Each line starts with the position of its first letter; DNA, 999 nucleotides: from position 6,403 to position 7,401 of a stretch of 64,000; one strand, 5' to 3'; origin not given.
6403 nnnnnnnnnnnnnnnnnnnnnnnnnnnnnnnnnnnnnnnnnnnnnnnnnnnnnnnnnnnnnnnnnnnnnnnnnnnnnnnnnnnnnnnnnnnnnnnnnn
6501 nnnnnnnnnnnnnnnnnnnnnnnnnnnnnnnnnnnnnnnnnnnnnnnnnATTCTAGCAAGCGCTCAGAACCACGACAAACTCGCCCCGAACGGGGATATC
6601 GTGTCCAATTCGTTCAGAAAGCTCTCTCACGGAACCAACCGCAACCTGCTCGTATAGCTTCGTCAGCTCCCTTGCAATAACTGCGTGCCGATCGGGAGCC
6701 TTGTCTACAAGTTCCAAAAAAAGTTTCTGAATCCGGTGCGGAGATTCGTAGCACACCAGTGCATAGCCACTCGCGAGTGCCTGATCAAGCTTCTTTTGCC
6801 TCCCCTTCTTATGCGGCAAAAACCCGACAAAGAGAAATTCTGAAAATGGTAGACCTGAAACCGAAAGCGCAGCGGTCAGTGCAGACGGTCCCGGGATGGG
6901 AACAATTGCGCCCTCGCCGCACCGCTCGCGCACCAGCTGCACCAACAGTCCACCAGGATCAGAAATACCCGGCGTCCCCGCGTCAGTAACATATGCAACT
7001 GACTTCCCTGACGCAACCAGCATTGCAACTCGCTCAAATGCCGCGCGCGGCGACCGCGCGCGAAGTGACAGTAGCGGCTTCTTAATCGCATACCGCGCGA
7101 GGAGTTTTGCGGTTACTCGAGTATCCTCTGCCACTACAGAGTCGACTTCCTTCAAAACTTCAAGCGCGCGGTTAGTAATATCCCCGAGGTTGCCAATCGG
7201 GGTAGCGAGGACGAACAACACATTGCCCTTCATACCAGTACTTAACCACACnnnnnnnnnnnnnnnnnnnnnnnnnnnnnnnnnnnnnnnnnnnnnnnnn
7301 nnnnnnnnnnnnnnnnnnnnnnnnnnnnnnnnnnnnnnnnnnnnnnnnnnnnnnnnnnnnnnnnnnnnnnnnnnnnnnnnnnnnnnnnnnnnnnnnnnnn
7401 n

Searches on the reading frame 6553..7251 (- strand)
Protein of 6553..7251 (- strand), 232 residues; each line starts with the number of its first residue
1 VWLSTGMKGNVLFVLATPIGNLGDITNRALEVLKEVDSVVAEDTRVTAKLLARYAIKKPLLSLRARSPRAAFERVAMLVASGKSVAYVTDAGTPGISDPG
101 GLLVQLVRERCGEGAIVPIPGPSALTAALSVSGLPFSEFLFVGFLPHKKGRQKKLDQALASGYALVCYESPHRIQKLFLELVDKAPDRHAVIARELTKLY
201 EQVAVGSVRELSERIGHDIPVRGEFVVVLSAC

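Call 9: search_protein_families(library=pfam, proteins=[window:6553-7251:-], max_evalue=0.001)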
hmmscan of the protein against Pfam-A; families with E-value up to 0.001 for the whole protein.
window:6553-7251:- (232 aa): 1 family
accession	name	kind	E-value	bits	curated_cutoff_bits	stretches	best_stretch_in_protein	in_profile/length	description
PF00590.25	TP_methylase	-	5.9e-34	118.3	27.8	1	12-211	2-211/212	Tetrapyrrole (Corrin/Porphyrin) Methylases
